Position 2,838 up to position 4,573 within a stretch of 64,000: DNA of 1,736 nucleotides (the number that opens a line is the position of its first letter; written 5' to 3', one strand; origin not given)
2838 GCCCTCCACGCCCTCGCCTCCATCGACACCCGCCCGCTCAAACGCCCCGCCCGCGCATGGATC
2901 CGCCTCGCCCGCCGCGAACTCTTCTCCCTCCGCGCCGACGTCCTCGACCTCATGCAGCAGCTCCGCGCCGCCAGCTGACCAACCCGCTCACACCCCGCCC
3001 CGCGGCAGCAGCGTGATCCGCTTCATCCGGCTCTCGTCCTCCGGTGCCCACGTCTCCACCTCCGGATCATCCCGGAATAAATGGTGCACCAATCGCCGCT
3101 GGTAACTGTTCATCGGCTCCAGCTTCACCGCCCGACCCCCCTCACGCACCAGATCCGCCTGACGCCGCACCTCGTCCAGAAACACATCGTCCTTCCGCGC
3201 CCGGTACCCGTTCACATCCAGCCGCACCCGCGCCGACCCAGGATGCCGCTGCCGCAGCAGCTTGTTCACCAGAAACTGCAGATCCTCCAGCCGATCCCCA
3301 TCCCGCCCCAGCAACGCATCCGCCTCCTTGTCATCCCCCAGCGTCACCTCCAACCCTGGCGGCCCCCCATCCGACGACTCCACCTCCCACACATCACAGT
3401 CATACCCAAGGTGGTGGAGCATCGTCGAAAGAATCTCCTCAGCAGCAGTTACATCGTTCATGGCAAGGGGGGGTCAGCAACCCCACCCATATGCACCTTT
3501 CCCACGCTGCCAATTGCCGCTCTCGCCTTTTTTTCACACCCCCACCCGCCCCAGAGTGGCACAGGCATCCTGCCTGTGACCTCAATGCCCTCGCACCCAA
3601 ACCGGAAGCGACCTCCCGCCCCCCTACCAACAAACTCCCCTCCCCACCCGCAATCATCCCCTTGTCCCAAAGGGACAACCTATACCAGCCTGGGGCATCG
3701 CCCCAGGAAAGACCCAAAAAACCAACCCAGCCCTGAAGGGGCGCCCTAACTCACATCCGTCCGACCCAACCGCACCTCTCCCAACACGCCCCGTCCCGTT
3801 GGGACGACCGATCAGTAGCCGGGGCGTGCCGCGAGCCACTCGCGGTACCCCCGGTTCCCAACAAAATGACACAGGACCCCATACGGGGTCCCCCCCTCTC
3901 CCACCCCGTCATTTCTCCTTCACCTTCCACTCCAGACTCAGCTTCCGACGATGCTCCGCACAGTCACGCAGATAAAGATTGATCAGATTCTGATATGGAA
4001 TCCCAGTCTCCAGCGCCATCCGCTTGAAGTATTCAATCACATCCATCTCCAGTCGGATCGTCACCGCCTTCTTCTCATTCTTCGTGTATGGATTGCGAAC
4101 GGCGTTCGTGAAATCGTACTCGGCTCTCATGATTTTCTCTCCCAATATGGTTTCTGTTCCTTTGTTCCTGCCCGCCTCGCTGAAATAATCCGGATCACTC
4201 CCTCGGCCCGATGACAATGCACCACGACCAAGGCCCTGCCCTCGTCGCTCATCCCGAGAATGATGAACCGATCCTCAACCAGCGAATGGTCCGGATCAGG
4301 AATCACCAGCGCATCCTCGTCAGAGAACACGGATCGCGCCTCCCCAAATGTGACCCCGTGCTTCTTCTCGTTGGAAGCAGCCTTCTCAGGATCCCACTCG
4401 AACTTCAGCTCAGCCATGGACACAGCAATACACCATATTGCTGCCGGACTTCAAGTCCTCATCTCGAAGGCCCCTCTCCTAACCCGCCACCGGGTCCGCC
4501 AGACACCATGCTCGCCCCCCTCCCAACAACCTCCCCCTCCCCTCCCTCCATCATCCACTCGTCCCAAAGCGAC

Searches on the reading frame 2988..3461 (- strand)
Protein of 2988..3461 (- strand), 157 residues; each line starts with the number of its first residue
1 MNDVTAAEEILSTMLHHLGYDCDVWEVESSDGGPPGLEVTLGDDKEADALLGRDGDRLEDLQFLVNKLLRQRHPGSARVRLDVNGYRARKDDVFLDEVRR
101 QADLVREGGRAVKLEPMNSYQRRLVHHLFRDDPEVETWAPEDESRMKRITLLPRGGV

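Call 42: search_protein_families(library=pfam, proteins=[window:2991-3461:-], max_evalue=0.05)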
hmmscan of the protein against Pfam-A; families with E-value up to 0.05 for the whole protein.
window:2991-3461:- (157 aa): 1 family
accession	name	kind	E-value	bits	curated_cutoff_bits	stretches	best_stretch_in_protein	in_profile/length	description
PF01424.28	R3H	-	7.7e-09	35.9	26.8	1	101-139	10-47/60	R3H domain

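Call 46: find_encoding_contigs(protein=window:2988-3461:-, flank=4000, max_places=10)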
Protein window:2988-3461:- (157 aa): 20 contigs read that carry it; 10 places shown.
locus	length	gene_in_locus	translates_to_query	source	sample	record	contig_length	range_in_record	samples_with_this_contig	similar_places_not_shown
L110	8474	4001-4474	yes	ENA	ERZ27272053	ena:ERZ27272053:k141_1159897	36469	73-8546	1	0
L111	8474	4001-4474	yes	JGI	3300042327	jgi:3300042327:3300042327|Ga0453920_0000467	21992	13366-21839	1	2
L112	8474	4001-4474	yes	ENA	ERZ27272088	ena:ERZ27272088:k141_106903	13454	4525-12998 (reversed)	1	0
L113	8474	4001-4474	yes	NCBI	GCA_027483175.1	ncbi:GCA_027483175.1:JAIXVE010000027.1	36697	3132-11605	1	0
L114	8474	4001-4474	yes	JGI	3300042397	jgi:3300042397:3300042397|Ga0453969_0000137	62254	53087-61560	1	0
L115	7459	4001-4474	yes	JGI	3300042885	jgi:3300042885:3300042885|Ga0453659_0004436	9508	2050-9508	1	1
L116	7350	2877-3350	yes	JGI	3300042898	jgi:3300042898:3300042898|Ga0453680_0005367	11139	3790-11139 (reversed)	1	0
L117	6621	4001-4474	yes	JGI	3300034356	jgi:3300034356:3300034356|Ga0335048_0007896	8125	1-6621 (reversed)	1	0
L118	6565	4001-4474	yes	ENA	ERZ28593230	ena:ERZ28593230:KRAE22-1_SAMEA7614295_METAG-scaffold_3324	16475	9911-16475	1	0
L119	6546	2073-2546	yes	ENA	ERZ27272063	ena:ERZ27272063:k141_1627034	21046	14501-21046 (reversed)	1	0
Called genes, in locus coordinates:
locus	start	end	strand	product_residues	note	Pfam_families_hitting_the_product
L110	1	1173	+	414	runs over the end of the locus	?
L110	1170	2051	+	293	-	-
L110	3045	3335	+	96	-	PF04365:BrnT_toxin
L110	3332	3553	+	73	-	PF12441:CopG_antitoxin, PF14384:BrnA_antitoxin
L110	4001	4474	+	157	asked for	PF01424:R3H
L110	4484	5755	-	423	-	-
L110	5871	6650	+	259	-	PF00535:Glycos_transf_2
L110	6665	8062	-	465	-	PF03448:MgtE_N, PF00571:CBS, PF01769:MgtE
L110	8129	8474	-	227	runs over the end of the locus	PF01066:CDP-OH_P_transf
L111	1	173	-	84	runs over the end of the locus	-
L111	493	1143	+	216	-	-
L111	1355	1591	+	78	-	-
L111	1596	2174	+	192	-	-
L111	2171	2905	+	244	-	-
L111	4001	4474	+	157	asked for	PF01424:R3H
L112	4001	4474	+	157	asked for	PF01424:R3H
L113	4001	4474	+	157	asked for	PF01424:R3H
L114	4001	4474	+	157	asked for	PF01424:R3H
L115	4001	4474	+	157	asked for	PF01424:R3H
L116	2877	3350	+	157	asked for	PF01424:R3H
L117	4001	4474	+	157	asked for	PF01424:R3H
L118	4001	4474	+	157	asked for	PF01424:R3H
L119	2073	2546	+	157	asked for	PF01424:R3H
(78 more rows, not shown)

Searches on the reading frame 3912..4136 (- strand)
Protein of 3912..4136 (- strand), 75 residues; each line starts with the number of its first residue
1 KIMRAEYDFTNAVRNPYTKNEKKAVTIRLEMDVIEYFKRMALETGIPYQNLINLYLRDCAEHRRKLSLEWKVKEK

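Call 41: search_protein_families(library=ncbifam, proteins=[window:3912-4136:-], max_evalue=0.01)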
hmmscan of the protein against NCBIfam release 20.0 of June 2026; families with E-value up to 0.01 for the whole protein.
window:3912-4136:- (75 aa): 1 family
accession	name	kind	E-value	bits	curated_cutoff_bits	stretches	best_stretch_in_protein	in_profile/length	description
NF047399.1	BrnA_antitoxin_add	equivalog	4e-05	23.7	60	1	8-58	21-68/70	type II toxin-antitoxin system BrnA family antitoxin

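Call 42: search_protein_families(library=pfam, proteins=[window:3912-4136:-], max_evalue=0.05)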
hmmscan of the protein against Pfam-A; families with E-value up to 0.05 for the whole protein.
window:3912-4136:- (75 aa): 4 families
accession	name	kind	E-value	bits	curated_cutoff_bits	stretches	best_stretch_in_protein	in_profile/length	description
PF14384.12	BrnA_antitoxin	-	2.3e-08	34.8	26.1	1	11-58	23-66/68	BrnA antitoxin of type II toxin-antitoxin system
PF12441.14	CopG_antitoxin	-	3.4e-07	31.4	28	1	6-58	23-78/79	CopG antitoxin of type II toxin-antitoxin system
PF23807.1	RHH_10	-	0.0023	18.6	27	1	11-64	13-64/84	Ribbon-helix-helix protein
PF19891.5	DUF6364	-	0.0032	18.4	27.3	1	22-65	2-39/70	Family of unknown function (DUF6364)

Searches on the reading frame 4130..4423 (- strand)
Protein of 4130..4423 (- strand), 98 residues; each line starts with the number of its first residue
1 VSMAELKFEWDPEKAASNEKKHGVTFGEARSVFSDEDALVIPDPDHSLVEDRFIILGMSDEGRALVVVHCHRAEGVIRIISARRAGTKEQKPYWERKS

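Call 41: search_protein_families(library=ncbifam, proteins=[window:4130-4423:-], max_evalue=0.01)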
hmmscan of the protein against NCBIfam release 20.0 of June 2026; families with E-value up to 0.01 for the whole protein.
window:4130-4423:- (98 aa): 0 families

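Call 42: search_protein_families(library=pfam, proteins=[window:4130-4423:-], max_evalue=0.05)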
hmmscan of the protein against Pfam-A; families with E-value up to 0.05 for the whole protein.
window:4130-4423:- (98 aa): 1 family
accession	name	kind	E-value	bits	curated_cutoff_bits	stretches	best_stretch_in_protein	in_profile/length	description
PF04365.19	BrnT_toxin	-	5.6e-28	97.5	34.5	1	10-89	1-77/77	Ribonuclease toxin, BrnT, of type II toxin-antitoxin system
